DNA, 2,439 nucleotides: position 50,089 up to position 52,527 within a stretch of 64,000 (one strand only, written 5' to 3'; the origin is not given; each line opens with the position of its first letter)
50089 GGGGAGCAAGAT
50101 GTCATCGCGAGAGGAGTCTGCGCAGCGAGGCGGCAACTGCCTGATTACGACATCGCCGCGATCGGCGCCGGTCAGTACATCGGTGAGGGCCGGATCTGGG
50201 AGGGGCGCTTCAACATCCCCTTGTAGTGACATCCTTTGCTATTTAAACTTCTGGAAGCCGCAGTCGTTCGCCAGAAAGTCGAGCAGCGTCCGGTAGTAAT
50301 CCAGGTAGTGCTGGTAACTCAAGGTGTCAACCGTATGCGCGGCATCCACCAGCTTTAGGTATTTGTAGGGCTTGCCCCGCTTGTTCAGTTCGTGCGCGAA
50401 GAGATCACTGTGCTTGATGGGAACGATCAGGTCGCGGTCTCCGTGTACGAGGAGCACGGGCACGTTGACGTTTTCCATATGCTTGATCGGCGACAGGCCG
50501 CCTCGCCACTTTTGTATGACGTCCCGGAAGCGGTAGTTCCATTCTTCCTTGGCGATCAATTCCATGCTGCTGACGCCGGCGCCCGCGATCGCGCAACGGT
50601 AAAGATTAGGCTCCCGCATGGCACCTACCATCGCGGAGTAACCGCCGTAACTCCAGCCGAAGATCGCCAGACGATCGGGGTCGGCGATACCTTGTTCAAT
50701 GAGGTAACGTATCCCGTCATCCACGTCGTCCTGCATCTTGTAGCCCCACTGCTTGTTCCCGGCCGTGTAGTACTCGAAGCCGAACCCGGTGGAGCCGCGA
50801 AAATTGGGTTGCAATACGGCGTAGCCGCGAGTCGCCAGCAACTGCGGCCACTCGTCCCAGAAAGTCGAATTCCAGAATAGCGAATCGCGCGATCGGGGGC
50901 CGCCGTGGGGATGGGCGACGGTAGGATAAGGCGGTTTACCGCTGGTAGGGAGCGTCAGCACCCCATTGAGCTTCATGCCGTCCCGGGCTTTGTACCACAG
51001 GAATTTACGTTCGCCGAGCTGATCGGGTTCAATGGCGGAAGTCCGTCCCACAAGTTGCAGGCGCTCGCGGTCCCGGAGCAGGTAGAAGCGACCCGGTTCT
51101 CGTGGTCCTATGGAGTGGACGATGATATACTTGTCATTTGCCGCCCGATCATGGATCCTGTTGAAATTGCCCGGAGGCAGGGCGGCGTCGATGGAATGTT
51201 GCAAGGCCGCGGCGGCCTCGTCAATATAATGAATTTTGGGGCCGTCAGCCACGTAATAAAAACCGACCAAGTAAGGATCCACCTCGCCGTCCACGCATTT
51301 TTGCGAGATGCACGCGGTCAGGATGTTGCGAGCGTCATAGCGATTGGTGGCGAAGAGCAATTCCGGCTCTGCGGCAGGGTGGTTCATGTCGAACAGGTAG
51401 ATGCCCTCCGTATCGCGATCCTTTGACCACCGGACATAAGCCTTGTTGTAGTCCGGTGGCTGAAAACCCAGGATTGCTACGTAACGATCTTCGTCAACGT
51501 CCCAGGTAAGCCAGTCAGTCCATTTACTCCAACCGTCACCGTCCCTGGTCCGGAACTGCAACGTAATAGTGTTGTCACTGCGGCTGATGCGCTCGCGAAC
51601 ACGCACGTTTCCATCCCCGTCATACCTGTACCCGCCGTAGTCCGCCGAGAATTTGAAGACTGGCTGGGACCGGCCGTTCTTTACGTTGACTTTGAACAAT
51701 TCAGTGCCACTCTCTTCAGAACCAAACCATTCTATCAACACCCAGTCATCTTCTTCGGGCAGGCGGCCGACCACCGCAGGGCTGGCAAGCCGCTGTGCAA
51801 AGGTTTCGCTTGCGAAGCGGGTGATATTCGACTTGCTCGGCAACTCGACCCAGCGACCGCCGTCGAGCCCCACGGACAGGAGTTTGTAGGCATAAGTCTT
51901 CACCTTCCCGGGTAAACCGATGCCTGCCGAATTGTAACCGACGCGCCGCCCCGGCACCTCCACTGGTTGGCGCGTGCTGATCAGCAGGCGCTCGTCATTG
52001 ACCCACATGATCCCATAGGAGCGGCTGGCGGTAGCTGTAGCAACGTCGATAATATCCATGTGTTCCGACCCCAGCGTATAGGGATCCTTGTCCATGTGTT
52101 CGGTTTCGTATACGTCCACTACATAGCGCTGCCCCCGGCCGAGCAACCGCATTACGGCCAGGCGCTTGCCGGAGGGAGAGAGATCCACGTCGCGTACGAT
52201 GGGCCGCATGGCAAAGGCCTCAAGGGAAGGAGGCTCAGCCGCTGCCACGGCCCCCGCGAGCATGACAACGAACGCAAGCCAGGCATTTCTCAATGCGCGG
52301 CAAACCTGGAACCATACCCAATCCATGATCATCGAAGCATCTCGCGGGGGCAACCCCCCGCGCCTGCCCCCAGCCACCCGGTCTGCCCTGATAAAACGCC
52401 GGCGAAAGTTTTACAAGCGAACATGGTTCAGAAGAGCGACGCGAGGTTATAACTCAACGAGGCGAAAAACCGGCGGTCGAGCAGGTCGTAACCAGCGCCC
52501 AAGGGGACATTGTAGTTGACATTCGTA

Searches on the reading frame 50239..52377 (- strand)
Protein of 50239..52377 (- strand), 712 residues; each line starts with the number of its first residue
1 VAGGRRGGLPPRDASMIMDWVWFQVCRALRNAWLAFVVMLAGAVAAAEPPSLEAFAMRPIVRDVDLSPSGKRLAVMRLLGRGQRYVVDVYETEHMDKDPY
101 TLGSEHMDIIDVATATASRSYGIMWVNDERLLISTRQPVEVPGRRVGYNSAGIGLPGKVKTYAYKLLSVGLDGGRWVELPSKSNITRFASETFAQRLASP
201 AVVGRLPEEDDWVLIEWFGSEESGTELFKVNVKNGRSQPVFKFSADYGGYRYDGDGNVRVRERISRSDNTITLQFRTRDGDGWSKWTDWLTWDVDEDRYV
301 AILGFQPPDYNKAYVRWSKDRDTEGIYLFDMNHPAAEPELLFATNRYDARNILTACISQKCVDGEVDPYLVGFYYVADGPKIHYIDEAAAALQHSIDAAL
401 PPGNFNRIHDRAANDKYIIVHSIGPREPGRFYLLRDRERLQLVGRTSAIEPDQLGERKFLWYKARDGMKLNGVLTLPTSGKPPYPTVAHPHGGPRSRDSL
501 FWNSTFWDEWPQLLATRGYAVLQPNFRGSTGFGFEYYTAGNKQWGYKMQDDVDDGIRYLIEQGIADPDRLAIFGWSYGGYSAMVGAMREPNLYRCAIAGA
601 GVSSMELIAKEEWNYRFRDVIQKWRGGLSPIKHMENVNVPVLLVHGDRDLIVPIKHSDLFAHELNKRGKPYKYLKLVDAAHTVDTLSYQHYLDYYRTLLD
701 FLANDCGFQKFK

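Call 9: search_protein_families(library=pfam, proteins=[window:50239-52377:-])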
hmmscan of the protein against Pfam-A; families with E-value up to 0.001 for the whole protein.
window:50239-52377:- (712 aa): 10 families
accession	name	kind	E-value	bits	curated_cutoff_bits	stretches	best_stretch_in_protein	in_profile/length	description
PF00326.27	Peptidase_S9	-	3.4e-44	151.3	22.6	1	511-705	7-209/213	Prolyl oligopeptidase family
PF20434.5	BD-FAE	-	3e-11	43.7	26.8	2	628-664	179-215/215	BD-FAE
PF02129.25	Peptidase_S15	-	1.8e-10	41.4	23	1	466-605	1-132/262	X-Pro dipeptidyl-peptidase (S15 family)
PF00561.26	Abhydrolase_1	-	5.1e-07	30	25.8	0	610-682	188-239/245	alpha/beta hydrolase fold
PF01738.24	DLH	-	6.1e-07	29.7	21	1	513-681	36-186/217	Dienelactone hydrolase family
PF02230.22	Abhydrolase_2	-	1.2e-06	29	23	1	552-691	90-209/217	Phospholipase/Carboxylesterase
PF12146.15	Hydrolase_4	-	2.6e-06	27.3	27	0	632-674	185-227/239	Serine aminopeptidase, S33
PF12697.13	Abhydrolase_6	-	9.4e-06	26.9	26.3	1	491-630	5-117/217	Alpha/beta hydrolase family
PF03583.20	LIP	-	4.2e-05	23.5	23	0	516-590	24-93/286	Secretory lipase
PF12740.14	PETase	-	0.00011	22.1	28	0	633-711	163-242/263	PET hydrolase-like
